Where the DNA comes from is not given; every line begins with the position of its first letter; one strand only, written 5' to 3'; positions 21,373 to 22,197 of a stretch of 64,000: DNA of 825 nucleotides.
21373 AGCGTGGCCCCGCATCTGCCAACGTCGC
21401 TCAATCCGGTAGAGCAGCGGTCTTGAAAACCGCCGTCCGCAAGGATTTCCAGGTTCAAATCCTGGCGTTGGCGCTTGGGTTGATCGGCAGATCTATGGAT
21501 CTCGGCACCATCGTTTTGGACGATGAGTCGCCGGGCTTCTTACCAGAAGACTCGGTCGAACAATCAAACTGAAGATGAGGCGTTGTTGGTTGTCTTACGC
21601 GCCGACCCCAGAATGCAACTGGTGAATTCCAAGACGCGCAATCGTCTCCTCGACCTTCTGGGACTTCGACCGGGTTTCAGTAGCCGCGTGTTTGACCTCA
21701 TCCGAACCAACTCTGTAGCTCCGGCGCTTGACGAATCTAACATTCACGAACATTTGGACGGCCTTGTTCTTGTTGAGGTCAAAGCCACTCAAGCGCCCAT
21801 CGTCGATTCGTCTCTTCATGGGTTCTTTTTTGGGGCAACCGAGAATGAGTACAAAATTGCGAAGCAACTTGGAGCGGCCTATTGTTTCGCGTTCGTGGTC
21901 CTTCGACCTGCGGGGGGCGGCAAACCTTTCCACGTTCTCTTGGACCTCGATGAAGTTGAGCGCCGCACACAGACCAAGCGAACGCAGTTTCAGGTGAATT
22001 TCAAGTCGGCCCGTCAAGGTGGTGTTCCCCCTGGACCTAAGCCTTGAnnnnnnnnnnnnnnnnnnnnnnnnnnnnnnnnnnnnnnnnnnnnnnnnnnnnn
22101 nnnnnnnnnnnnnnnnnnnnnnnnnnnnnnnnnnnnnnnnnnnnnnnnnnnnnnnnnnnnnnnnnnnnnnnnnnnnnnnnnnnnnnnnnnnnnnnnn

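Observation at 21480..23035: Low-GC horizontally acquired islet next to tRNA-Ser encoding a DpnI-like methyl-directed restriction enzyme plus a DUF3883 nuclease-fold protein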

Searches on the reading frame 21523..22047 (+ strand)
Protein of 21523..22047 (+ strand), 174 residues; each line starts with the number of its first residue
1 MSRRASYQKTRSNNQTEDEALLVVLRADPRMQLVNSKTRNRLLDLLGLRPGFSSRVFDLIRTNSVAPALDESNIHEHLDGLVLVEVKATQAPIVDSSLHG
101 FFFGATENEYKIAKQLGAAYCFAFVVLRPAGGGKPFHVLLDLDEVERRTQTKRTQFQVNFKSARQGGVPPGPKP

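Call 5: search_protein_families(library=pfam, proteins=[window:21523-22047:+], max_evalue=1)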
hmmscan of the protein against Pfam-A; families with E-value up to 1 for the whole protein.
window:21523-22047:+ (174 aa): 1 family
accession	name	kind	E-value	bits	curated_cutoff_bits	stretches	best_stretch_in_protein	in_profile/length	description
PF13020.12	NOV_C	-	0.031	14.8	22.1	1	81-126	42-80/91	Protein NO VEIN, C-terminal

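Call 7: search_solved_structures(query=window:21523-22047:+, show_alignments=3, max_evalue=10)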
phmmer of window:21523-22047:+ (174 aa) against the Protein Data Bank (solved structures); distinct sequences matched with E-value up to 10: 5.
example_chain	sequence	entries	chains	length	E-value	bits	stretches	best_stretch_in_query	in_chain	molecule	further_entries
7tbi_R1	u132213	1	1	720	0.024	17.5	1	41-126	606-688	Nup84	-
6x02_A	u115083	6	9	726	0.025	17.5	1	41-126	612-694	Nucleoporin NUP84 | Nup84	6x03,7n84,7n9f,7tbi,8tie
4ktr_A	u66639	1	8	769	0.46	13.4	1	10-107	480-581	Glycoside hydrolase family 65 central catalytic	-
4ktp_A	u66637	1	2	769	0.47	13.3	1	10-107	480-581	Glycoside hydrolase family 65 central catalytic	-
4zsf_A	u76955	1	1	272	0.87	12.5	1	10-62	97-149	BsaWI endonuclease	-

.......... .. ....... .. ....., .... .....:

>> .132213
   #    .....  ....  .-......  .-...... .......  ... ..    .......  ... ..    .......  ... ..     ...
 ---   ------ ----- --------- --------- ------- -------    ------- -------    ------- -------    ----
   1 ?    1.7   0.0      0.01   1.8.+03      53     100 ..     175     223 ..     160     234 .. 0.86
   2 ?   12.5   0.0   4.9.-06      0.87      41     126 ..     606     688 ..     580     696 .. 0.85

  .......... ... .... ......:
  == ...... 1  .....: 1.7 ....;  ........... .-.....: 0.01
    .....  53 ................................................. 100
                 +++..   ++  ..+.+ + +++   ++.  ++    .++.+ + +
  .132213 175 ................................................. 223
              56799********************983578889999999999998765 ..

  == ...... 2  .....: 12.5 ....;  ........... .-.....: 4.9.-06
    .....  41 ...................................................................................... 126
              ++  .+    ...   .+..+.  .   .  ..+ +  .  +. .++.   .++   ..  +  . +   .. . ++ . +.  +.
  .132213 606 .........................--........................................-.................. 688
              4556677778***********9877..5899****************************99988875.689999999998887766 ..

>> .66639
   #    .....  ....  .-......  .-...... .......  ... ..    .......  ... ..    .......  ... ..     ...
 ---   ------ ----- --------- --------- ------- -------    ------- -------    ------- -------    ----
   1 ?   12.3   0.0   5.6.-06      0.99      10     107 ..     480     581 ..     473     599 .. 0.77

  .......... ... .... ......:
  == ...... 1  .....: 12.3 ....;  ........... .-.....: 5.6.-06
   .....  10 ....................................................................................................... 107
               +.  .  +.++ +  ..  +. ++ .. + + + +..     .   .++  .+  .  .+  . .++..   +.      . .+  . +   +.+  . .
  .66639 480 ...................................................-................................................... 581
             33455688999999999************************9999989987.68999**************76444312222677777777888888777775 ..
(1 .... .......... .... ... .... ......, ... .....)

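Call 10: search_protein_families(library=ncbifam, proteins=[window:21523-22047:+], max_evalue=1)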
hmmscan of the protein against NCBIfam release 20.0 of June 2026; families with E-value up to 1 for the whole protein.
window:21523-22047:+ (174 aa): 0 families

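Call 11: search_protein_families(library=padloc, proteins=[window:21523-22047:+], max_evalue=1)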
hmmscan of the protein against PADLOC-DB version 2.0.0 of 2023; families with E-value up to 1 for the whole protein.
window:21523-22047:+ (174 aa): 0 families

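Call 12: find_homologous_proteins(query=window:21523-22047:+, max_evalue=0.01)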
Query window:21523-22047:+ (174 aa): 21 proteins with E <= 0.01 among 491 candidates.
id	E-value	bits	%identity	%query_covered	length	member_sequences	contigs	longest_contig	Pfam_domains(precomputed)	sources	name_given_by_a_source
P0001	3.0e-66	240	67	100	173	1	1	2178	-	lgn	-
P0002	2.0e-65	237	69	94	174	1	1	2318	-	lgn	-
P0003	1.5e-52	195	58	98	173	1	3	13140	-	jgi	jgi:hypothetical protein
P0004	6.7e-51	190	59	93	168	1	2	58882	-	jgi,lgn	jgi:hypothetical protein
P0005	9.1e-50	186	58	99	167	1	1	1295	-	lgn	-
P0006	5.5e-44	168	56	93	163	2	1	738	-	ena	-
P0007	8.5e-43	164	53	90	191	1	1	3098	-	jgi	jgi:hypothetical protein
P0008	1.2e-40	157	49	93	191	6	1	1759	-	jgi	jgi:hypothetical protein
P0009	2.7e-38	149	49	91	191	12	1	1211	-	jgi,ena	-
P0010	4.3e-38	148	50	91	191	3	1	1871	-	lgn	-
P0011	5.0e-38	148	49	93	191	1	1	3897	-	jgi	jgi:hypothetical protein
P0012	3.3e-37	146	48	91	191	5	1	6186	-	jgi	jgi:hypothetical protein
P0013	4.6e-36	142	48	90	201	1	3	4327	-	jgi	jgi:hypothetical protein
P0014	3.4e-33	133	45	90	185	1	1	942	-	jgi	jgi:hypothetical protein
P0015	8.1e-31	125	48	83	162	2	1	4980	-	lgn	-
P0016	5.2e-24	103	42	92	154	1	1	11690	-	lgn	-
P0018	3.9e-22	97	41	92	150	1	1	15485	-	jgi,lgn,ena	-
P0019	1.4e-20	92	63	44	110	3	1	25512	-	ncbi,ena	-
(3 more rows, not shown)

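Call 13: find_encoding_contigs(protein=P0004, flank=6000, max_places=3)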
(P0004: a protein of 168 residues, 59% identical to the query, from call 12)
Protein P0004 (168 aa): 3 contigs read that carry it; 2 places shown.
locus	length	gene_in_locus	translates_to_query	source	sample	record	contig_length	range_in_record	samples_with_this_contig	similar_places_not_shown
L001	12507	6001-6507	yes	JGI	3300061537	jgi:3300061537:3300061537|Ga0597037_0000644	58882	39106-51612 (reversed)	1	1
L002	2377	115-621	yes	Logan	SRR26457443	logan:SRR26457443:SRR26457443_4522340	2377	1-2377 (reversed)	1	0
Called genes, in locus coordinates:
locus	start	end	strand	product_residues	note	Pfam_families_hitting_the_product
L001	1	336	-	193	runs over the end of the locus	PF01810:LysE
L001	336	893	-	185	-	PF02627:CMD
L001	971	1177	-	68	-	PF22570:LiaF-TM (weak), PF18917:LiaI-LiaF-like_TM1 (weak)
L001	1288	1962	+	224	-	PF03737:RraA-like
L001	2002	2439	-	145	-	-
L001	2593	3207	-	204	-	PF00730:HhH-GPD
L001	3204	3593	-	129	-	PF19728:DUF6220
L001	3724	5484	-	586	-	PF00501:AMP-binding, PF13193:AMP-binding_C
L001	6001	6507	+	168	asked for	-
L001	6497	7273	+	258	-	PF06044:DpnI, PF17726:DpnI_C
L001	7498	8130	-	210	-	PF00300:His_Phos_1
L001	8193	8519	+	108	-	-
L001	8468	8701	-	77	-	-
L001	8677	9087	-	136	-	PF18477:PIN_9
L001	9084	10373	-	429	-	PF03193:RsgA_GTPase (faint), PF00009:GTP_EFTU, PF09173:eIF2_C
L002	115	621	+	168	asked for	-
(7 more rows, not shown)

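Call 14: find_encoding_contigs(protein=P0003, flank=6000, max_places=3)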
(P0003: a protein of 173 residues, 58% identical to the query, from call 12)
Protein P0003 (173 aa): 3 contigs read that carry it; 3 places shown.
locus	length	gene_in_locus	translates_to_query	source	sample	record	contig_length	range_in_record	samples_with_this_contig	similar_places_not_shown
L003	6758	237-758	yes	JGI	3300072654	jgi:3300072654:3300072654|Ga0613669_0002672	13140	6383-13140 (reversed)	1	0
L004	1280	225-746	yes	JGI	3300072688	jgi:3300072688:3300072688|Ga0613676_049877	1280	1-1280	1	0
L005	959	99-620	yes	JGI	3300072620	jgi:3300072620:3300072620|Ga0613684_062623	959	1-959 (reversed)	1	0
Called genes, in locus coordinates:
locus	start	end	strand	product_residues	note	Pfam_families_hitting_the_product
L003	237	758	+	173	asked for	-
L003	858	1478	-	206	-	PF00300:His_Phos_1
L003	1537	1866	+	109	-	-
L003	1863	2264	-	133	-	PF18477:PIN_9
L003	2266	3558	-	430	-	PF00009:GTP_EFTU, PF09173:eIF2_C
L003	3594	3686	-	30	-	-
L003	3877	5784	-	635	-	PF08487:VIT, PF05762:VWA_CoxE (weak), PF00092:VWA, PF13519:VWA_2, PF13768:VWA_3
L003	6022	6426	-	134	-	PF01092:Ribosomal_S6e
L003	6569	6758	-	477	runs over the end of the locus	-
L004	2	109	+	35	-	?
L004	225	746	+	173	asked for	-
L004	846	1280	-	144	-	?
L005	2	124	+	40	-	?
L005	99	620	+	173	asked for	-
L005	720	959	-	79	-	?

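Call 15: find_encoding_contigs(protein=P0018, flank=6000, max_places=3)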
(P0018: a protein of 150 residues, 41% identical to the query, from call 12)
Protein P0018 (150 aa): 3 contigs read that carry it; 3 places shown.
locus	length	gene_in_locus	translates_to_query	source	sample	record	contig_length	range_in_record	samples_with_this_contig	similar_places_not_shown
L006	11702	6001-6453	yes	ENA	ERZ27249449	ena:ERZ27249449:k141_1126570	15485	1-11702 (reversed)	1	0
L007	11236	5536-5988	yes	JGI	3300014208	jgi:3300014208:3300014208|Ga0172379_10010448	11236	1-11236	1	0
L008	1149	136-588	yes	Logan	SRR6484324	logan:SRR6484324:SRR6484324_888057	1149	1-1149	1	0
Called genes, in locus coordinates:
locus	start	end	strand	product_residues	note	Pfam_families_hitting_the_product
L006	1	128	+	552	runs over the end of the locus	PF00069:Pkinase, PF07714:PK_Tyr_Ser-Thr, PF01636:APH (faint)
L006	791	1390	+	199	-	-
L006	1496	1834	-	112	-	-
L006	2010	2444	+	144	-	-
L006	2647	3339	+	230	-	PF00005:ABC_tran, PF13401:AAA_22 (weak), PF13304:AAA_21 (faint)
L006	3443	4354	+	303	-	PF18075:FtsX_ECD, PF02687:FtsX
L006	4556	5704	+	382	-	PF13784:Fic_N, PF02661:Fic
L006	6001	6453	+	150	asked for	-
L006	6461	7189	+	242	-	PF08378:NERD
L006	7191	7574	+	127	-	-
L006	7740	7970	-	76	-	PF12674:Zn_ribbon_2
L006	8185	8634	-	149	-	PF00571:CBS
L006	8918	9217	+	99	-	-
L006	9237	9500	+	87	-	-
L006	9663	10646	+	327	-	-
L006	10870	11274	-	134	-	-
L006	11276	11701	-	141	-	?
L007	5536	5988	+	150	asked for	-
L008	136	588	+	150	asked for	-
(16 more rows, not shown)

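Call 17: find_encoding_contigs(protein=P0016, flank=5000, max_places=2)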
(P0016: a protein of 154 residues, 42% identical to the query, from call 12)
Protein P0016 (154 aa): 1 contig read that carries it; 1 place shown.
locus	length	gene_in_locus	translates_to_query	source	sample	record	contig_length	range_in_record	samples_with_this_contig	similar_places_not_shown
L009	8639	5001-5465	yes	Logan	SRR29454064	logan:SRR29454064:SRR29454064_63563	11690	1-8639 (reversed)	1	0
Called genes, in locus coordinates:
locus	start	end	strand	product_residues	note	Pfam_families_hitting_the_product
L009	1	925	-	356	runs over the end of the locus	PF02517:Rce1-like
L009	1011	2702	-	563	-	PF08448:PAS_4 (weak), PF13188:PAS_8 (faint), PF00989:PAS (weak), PF13426:PAS_9 (weak), PF00512:HisKA, PF02518:HATPase_c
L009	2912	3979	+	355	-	PF02275:CBAH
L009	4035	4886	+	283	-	PF13020:NOV_C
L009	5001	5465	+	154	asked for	-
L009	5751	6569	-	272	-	PF02517:Rce1-like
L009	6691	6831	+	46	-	-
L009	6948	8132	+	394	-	PF00144:Beta-lactamase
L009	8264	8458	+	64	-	PF13711:DUF4160 (weak)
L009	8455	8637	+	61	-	?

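Call 18: find_encoding_contigs(protein=P0019, flank=5000, max_places=2)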
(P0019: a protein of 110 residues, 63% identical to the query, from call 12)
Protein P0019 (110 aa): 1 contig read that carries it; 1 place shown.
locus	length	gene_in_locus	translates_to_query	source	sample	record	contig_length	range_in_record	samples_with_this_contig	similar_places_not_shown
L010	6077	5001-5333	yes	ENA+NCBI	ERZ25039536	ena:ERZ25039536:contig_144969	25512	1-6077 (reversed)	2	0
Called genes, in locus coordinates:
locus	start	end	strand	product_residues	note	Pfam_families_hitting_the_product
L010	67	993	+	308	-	PF00126:HTH_1, PF03466:LysR_substrate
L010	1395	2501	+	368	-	PF00149:Metallophos, PF12850:Metallophos_2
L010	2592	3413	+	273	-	-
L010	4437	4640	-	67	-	PF00355:Rieske, PF13806:Rieske_2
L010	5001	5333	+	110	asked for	-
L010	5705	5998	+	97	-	-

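Call 19: find_encoding_contigs(protein=P0012, flank=5000, max_places=2)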
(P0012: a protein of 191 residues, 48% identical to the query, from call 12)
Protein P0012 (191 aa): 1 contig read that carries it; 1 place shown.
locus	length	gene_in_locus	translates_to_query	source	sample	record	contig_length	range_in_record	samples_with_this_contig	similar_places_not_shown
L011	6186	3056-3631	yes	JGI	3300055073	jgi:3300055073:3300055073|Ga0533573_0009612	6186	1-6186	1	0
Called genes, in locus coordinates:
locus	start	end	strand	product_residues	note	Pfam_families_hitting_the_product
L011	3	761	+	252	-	?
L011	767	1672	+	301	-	-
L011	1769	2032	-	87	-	PF00355:Rieske (weak)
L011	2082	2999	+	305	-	PF13391:HNH_2 (weak)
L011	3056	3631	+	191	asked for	-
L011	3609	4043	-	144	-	-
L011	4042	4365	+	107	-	-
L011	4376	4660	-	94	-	-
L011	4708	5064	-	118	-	PF01741:MscL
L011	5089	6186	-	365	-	?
